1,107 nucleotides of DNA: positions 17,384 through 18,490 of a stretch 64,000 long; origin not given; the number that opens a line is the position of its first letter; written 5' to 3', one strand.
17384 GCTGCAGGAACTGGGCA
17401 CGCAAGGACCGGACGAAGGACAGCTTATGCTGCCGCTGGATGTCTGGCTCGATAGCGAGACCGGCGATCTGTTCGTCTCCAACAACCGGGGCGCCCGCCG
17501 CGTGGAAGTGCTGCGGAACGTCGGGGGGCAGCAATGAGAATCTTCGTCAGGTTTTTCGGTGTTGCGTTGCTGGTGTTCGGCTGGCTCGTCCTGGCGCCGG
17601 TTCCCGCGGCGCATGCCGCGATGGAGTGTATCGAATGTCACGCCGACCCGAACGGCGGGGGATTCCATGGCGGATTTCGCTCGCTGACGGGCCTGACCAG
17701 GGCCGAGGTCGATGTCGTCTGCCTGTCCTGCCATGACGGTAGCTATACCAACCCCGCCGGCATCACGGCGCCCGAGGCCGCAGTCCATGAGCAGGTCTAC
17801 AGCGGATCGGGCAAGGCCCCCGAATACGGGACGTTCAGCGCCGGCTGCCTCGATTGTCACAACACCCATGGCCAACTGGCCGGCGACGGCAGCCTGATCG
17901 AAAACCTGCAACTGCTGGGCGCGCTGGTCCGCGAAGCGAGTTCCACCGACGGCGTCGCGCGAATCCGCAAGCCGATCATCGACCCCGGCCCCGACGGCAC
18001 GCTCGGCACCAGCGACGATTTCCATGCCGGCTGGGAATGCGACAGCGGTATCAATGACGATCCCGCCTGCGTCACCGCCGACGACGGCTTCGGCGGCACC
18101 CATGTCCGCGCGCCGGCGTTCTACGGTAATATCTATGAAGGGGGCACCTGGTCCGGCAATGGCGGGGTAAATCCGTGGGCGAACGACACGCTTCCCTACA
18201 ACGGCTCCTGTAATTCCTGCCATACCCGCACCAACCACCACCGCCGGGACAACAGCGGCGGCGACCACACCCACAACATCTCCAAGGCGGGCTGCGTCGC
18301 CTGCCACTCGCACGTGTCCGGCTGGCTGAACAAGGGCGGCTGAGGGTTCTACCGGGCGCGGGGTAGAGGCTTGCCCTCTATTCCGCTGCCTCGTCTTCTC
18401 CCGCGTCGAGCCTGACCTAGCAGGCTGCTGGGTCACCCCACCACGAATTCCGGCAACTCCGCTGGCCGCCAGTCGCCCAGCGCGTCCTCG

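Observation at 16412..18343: Textbook FNR/FixK class II promoter driving an NHL beta-propeller plus pentaheme cytochrome c operon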

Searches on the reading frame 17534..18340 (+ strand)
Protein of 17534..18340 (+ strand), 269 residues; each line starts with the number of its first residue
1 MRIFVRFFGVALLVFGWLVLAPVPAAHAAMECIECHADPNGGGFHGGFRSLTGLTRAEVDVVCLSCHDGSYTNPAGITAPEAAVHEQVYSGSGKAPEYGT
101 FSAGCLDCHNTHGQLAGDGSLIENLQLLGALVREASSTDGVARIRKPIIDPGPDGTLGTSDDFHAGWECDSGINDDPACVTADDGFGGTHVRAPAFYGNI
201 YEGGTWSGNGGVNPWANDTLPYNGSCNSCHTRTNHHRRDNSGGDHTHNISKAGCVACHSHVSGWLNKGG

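Call 6: search_protein_families(library=pfam, proteins=[window:17534-18340:+], max_evalue=0.1)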
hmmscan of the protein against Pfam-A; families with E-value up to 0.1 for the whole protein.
window:17534-18340:+ (269 aa): 5 families
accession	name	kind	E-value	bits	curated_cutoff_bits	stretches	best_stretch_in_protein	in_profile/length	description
PF14522.11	Cytochrome_C7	-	2e-06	28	24.8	1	223-261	13-51/67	Cytochrome c7 and related cytochrome c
PF09699.15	Paired_CXXCH_1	-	0.0003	20.9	20.6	1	102-114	5-18/41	Doubled CXXCH motif (Paired_CXXCH_1)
PF13435.11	Cytochrome_C554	-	0.0014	20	20.8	0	27-67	46-83/84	Cytochrome c554 and c-prime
PF02085.21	Cytochrom_CIII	-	0.0041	17.9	22.9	0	26-114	27-87/101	Class III cytochrome C family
PF14537.11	Cytochrom_c3_2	-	0.0059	17.5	25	0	222-259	25-65/79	Cytochrome c3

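Call 7: search_protein_families(library=ncbifam, proteins=[window:17534-18340:+], max_evalue=0.1)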
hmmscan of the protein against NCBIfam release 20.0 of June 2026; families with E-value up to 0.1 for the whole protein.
window:17534-18340:+ (269 aa): 2 families
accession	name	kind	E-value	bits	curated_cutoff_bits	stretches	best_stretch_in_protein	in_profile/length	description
TIGR01905.1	paired_CXXCH_1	subfamily_domain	0.012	15.5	25.2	0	103-113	7-17/41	doubled CXXCH domain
TIGR03146.1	cyt_nit_nrfB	equivalog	0.018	15.3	166.6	0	215-261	101-144/145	cytochrome c nitrite reductase pentaheme subunit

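Call 8: find_encoding_contigs(protein=window:17534-18340:+, flank=10000, max_places=10)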
Protein window:17534-18340:+ (269 aa): no gene with exactly this product is on record in the collection.

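Call 9: find_homologous_proteins(query=window:17534-18340:+, max_evalue=0.001)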
Query window:17534-18340:+ (269 aa): 62 proteins with E <= 0.001 among 1164 candidates.
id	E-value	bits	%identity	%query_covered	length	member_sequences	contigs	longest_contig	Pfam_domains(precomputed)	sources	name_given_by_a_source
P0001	9.1e-165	566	89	100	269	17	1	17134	PF14522.12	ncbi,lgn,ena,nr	ncbi:MAG: hypothetical protein KAR37_11975 [Alphaproteobacteria bacterium]|nr:hypothetical protein [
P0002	1.0e-155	536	85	100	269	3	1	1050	PF14522.12,PF22113.2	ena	-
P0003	2.2e-154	531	82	100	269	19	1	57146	PF09699.16,PF14522.12,PF22113.2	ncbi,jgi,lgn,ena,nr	ncbi:MAG: NapC/NirT family cytochrome c [Alphaproteobacteria bacterium]|nr:NapC/NirT family cytochro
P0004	2.0e-140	486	74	100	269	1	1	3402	PF09699.16,PF14522.12,PF22113.2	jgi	jgi:hypothetical protein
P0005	1.7e-139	483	78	100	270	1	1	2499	PF14522.12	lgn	-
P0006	9.1e-139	480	77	100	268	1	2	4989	PF09699.16,PF14522.12,PF22113.2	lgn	-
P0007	4.4e-138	478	75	100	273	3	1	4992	PF14522.12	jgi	jgi:hypothetical protein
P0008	5.2e-137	474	75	100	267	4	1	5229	PF14522.12,PF22113.2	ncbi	-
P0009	1.0e-136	473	76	100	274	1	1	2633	PF14522.12,PF22113.2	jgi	jgi:hypothetical protein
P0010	2.7e-134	465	77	92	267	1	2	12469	PF09699.16,PF14522.12,PF22113.2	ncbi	-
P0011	5.0e-134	465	77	89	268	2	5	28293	PF09699.16,PF14522.12,PF22113.2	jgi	jgi:hypothetical protein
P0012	1.3e-129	450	72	100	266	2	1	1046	PF14522.12,PF22113.2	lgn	-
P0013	1.9e-108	381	64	100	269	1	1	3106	PF14522.12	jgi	jgi:hypothetical protein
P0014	6.0e-101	356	63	100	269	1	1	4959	PF14522.12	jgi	jgi:hypothetical protein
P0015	1.7e-88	315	59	89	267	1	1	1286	PF14522.12,PF22113.2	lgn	-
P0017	4.0e-87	311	59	100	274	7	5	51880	PF14537.12,PF14522.12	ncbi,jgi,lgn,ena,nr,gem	ncbi:MAG: hypothetical protein OEU09_09080 [Rhodospirillales bacterium]|nr:hypothetical protein [Rho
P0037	7.3e-76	274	54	54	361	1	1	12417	PF14522.12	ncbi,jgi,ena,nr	ncbi:MAG: hypothetical protein OES46_17630 [Gammaproteobacteria bacterium]|nr:hypothetical protein [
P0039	1.4e-75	273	53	100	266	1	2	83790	PF14522.12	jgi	jgi:hypothetical protein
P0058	1.8e-37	148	42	88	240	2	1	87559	PF09699.16,PF14537.12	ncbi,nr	ncbi:MAG: hypothetical protein LAN84_04420 [Acidobacteriia bacterium]|nr:hypothetical protein [Terri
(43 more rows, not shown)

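Call 10: find_encoding_contigs(protein=P0003, flank=6000, max_places=2)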
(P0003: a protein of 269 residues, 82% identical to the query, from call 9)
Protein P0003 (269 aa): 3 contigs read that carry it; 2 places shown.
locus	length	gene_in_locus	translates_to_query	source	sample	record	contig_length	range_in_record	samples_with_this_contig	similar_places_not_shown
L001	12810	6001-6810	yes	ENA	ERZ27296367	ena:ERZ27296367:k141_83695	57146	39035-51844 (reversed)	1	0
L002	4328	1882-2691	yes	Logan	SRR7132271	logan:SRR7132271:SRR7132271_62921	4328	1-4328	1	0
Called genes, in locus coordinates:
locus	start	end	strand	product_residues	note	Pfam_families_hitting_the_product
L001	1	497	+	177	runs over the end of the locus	PF02545:Maf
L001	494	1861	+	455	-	PF10150:RNase_E_G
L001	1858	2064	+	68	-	PF03884:YacG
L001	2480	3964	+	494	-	PF00916:Sulfate_transp, PF16983:MFS_MOT1 (weak), PF01740:STAS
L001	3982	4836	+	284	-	PF00582:Usp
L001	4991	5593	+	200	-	-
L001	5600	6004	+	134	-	-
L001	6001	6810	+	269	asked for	PF09699:Paired_CXXCH_1 (faint), PF14522:Cytochrome_C7 (faint), PF22113:Mtrc-MtrF_II-IV_dom (faint)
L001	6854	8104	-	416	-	PF01494:FAD_binding_3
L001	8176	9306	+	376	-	PF04909:Amidohydro_2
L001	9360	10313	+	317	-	PF16868:NMT1_3, PF12974:Phosphonate-bd (weak), PF09084:NMT1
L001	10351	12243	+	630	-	PF06808:DctM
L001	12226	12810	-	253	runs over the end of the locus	PF00596:Aldolase_II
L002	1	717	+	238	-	?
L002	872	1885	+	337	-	PF01436:NHL (faint), PF17170:DUF5128 (faint)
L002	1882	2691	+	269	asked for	PF09699:Paired_CXXCH_1 (faint), PF14522:Cytochrome_C7 (faint), PF22113:Mtrc-MtrF_II-IV_dom (faint)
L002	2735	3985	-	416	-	PF01494:FAD_binding_3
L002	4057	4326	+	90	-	?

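Call 11: find_encoding_contigs(protein=P0017, flank=6000, max_places=2)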
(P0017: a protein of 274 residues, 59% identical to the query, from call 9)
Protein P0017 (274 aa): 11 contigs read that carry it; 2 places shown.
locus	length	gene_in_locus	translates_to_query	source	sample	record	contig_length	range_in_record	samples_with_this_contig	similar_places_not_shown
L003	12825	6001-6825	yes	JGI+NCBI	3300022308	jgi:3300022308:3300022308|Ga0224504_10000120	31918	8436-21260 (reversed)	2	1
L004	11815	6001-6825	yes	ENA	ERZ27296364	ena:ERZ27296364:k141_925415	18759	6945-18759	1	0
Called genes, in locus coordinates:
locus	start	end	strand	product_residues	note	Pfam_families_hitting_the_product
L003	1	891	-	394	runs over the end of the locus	PF02239:Cytochrom_D1 (faint), PF22494:choice_anch_I (faint), PF23414:Beta-prop_EML_2 (weak), PF24814:WD40_Prp19 (weak), PF25174:Beta-prop_THOC3, PF21783:YNCE, PF10282:Lactonase (weak)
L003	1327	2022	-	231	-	PF00027:cNMP_binding, PF13545:HTH_Crp_2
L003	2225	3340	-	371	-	PF02515:CoA_transf_3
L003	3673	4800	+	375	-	PF08450:SGL (faint), PF01731:Arylesterase (faint), PF06739:SBBP (faint), PF25021:TEN_NHL (faint), PF24684:Vgb_lyase (weak), PF01436:NHL (weak), PF17170:DUF5128 (weak), PF01436:NHL (weak)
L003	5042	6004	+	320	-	PF01436:NHL (faint)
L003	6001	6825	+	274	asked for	PF14522:Cytochrome_C7 (faint), PF14537:Cytochrom_c3_2 (faint)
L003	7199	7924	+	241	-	PF14522:Cytochrome_C7 (faint), PF14537:Cytochrom_c3_2 (faint), PF09699:Paired_CXXCH_1 (weak)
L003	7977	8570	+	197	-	PF14522:Cytochrome_C7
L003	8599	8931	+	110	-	PF14522:Cytochrome_C7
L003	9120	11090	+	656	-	-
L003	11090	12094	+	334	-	PF01436:NHL (faint), PF08450:SGL (faint), PF17170:DUF5128 (faint)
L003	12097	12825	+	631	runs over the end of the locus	PF14537:Cytochrom_c3_2 (faint), PF14522:Cytochrome_C7 (faint), PF09699:Paired_CXXCH_1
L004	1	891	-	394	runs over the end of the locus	PF02239:Cytochrom_D1 (faint), PF22494:choice_anch_I (faint), PF23414:Beta-prop_EML_2 (weak), PF24814:WD40_Prp19 (weak), PF25174:Beta-prop_THOC3, PF21783:YNCE, PF10282:Lactonase (weak)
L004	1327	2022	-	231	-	PF00027:cNMP_binding, PF13545:HTH_Crp_2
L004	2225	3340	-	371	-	PF02515:CoA_transf_3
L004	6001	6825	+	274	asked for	PF14522:Cytochrome_C7 (faint), PF14537:Cytochrom_c3_2 (faint)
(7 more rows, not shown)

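Call 12: find_encoding_contigs(protein=P0039, flank=6000, max_places=2)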
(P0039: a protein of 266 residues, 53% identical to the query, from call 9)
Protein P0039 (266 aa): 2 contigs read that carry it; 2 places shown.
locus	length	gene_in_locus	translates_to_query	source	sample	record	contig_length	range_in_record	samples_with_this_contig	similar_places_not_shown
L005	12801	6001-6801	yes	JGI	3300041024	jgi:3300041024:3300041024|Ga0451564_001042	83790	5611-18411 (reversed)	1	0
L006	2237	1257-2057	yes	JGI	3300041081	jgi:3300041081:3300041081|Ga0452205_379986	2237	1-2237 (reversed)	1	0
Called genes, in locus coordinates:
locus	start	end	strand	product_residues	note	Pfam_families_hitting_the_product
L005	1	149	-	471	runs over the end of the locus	PF14522:Cytochrome_C7 (faint), PF22113:Mtrc-MtrF_II-IV_dom (faint), PF13442:Cytochrome_CBB3, PF00034:Cytochrom_C (weak)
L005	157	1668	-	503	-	PF00033:Cytochrome_B, PF13631:Cytochrom_B_N_2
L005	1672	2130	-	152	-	PF00355:Rieske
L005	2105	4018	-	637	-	PF13484:Fer4_16 (faint), PF13187:Fer4_9 (faint), PF14691:Fer4_20, PF07992:Pyr_redox_2, PF13738:Pyr_redox_3 (faint), PF12838:Fer4_7, PF13237:Fer4_10, PF00037:Fer4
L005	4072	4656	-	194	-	PF14522:Cytochrome_C7 (faint), PF22113:Mtrc-MtrF_II-IV_dom (faint), PF13435:Cytochrome_C554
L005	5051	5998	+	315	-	PF01436:NHL (faint), PF17170:DUF5128 (faint)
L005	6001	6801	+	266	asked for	PF14522:Cytochrome_C7 (faint)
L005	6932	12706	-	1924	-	PF00109:ketoacyl-synt, PF02801:Ketoacyl-synt_C, PF16197:KAsynt_C_assoc, PF22336:RhiE-like_linker, PF22621:CurL-like_PKS_C, PF00698:Acyl_transf_1, PF21394:Beta-ketacyl_N, PF08659:KR, +4 more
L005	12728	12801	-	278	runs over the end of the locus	PF02668:TauD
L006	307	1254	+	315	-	PF01436:NHL (faint), PF17170:DUF5128 (faint)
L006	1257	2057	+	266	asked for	PF14522:Cytochrome_C7 (faint)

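Call 15: find_encoding_contigs(protein=P0001, flank=8000, max_places=2)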
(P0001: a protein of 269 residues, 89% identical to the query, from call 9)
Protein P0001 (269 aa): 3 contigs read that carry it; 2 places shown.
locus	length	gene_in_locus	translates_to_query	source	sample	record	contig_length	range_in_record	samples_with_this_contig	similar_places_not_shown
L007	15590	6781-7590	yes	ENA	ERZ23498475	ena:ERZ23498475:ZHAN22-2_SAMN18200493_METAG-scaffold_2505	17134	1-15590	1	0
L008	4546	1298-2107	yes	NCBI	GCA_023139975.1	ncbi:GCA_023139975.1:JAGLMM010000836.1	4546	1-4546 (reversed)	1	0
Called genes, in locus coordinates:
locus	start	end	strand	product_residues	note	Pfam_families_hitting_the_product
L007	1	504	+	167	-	?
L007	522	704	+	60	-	PF03884:YacG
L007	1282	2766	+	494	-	PF00916:Sulfate_transp, PF01740:STAS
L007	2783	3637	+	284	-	PF00582:Usp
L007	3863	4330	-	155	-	-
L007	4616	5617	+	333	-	-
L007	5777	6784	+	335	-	PF01436:NHL (faint)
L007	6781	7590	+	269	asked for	PF14522:Cytochrome_C7 (faint)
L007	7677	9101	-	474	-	PF01425:Amidase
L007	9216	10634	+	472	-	PF01565:FAD_binding_4, PF02913:FAD-oxidase_C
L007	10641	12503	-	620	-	PF08447:PAS_3, PF00512:HisKA, PF02518:HATPase_c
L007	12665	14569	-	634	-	PF08447:PAS_3, PF00512:HisKA, PF02518:HATPase_c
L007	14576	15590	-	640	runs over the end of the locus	PF08447:PAS_3, PF00512:HisKA, PF02518:HATPase_c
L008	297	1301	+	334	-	PF01436:NHL (faint)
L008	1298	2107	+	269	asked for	PF14522:Cytochrome_C7 (faint)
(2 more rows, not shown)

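Call 16: find_encoding_contigs(protein=P0011, flank=6000, max_places=3)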
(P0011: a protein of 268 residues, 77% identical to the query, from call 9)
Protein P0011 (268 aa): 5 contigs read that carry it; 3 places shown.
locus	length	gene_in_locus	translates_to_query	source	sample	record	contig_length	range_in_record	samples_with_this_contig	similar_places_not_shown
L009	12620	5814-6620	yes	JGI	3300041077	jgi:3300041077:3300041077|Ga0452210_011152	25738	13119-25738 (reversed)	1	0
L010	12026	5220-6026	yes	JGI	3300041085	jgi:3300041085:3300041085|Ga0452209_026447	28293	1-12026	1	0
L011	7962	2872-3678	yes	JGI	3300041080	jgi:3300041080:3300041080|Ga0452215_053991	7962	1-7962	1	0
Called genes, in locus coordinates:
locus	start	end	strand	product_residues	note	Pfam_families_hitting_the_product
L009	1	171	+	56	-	?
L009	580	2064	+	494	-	PF00916:Sulfate_transp, PF01740:STAS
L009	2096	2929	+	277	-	PF00582:Usp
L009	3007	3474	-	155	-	-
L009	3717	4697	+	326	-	-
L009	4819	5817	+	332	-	-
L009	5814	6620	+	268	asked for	PF09699:Paired_CXXCH_1 (faint), PF14522:Cytochrome_C7 (faint), PF22113:Mtrc-MtrF_II-IV_dom (faint)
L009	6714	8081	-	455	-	PF01425:Amidase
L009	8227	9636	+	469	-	PF01565:FAD_binding_4, PF02913:FAD-oxidase_C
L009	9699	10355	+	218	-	PF13489:Methyltransf_23 (weak), PF13847:Methyltransf_31 (weak), PF08241:Methyltransf_11, PF08242:Methyltransf_12 (weak), PF13649:Methyltransf_25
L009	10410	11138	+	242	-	PF19798:Sulfotransfer_5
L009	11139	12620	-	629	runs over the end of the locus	PF08447:PAS_3, PF00512:HisKA, PF02518:HATPase_c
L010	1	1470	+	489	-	?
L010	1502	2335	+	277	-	PF00582:Usp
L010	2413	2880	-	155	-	-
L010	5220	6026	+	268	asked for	PF09699:Paired_CXXCH_1 (faint), PF14522:Cytochrome_C7 (faint), PF22113:Mtrc-MtrF_II-IV_dom (faint)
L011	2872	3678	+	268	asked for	PF09699:Paired_CXXCH_1 (faint), PF14522:Cytochrome_C7 (faint), PF22113:Mtrc-MtrF_II-IV_dom (faint)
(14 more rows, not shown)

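Call 17: find_encoding_contigs(protein=P0058, flank=8000, max_places=2)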
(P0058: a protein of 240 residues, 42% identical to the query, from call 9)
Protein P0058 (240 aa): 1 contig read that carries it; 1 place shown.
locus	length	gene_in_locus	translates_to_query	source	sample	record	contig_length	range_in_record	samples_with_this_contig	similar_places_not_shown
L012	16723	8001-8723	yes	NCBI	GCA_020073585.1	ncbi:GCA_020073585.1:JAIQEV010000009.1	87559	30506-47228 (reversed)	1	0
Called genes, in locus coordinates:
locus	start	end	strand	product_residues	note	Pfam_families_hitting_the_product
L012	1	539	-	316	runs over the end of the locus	PF01073:3Beta_HSD (weak), PF01370:Epimerase, PF05368:NmrA, PF13460:NAD_binding_10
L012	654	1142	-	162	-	PF12802:MarR_2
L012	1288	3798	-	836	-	PF00690:Cation_ATPase_N, PF00122:E1-E2_ATPase, PF00702:Hydrolase, PF13246:Cation_ATPase, PF00689:Cation_ATPase_C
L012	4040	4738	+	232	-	-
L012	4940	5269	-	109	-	-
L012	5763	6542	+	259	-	PF08308:PEGA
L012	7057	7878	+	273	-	PF01436:NHL (faint), PF17170:DUF5128 (faint)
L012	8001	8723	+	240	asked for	PF09699:Paired_CXXCH_1 (faint), PF14537:Cytochrom_c3_2 (faint)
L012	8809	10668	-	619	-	PF14522:Cytochrome_C7 (faint), PF14537:Cytochrom_c3_2 (faint), PF09699:Paired_CXXCH_1 (weak)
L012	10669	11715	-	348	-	-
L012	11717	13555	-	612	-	-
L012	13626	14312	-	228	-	PF14522:Cytochrome_C7 (faint), PF09699:Paired_CXXCH_1 (faint)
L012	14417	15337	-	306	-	PF08450:SGL (faint), PF01731:Arylesterase (faint), PF22807:TrAA12 (faint), PF25021:TEN_NHL (faint), PF06739:SBBP (faint), PF17170:DUF5128 (weak), PF01436:NHL (weak)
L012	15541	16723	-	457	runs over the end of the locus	PF13435:Cytochrome_C554 (faint), PF14537:Cytochrom_c3_2 (faint), PF02085:Cytochrom_CIII (faint), PF22113:Mtrc-MtrF_II-IV_dom (faint), PF22678:Cytochrom_c_NrfB-like (faint), PF09699:Paired_CXXCH_1, PF14522:Cytochrome_C7 (weak), PF09699:Paired_CXXCH_1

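Call 38: find_encoding_contigs(protein=P0037, flank=8000, max_places=2)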
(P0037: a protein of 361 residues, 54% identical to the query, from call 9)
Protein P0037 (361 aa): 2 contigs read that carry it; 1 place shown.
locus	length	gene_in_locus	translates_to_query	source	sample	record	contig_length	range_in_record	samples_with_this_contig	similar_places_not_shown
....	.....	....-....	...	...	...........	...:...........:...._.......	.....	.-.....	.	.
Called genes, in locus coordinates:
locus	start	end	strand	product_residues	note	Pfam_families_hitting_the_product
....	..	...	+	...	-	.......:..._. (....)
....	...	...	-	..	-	-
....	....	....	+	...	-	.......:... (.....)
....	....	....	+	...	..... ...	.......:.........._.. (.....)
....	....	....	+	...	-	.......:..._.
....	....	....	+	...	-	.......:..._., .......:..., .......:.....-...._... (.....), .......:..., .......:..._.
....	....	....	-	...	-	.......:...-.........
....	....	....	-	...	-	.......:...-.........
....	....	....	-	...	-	-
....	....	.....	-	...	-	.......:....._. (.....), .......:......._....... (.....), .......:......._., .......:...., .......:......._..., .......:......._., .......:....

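Call 39: predict_structure(alignment_id=A2)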
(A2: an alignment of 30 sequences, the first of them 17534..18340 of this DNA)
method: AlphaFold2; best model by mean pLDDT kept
length: 269 residues; sequences in the alignment: 30
mean_pLDDT: 46.2   pTM: 0.35
mean pLDDT of the five models: 46.2, 43.1, 42.6, 41.2, 39.5
residues with pLDDT >= 90: 0; 70-90: 16; 50-70: 65; < 50: 188
segments of 3 or more residues with pLDDT < 50: 21-33, 37-52, 93-102, 110-147, 157-164, 171-177, 180-217, 221-248, 252-269
pLDDT, mean of each block of 10 residues (from residue 1): 79 72 40 47 42 55 60 60 49 46 49 30 26 34 44 54 48 47 39 31 36 46 46 41 49 45 30
secondary structure, 60 per line:
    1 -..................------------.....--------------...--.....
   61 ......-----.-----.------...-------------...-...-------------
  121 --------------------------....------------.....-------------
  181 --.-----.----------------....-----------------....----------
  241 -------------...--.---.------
elements in order: H2-19 H32-36 H56-66 E85-87 E101-103 E147-150 E163-167 H206-209 H227-230
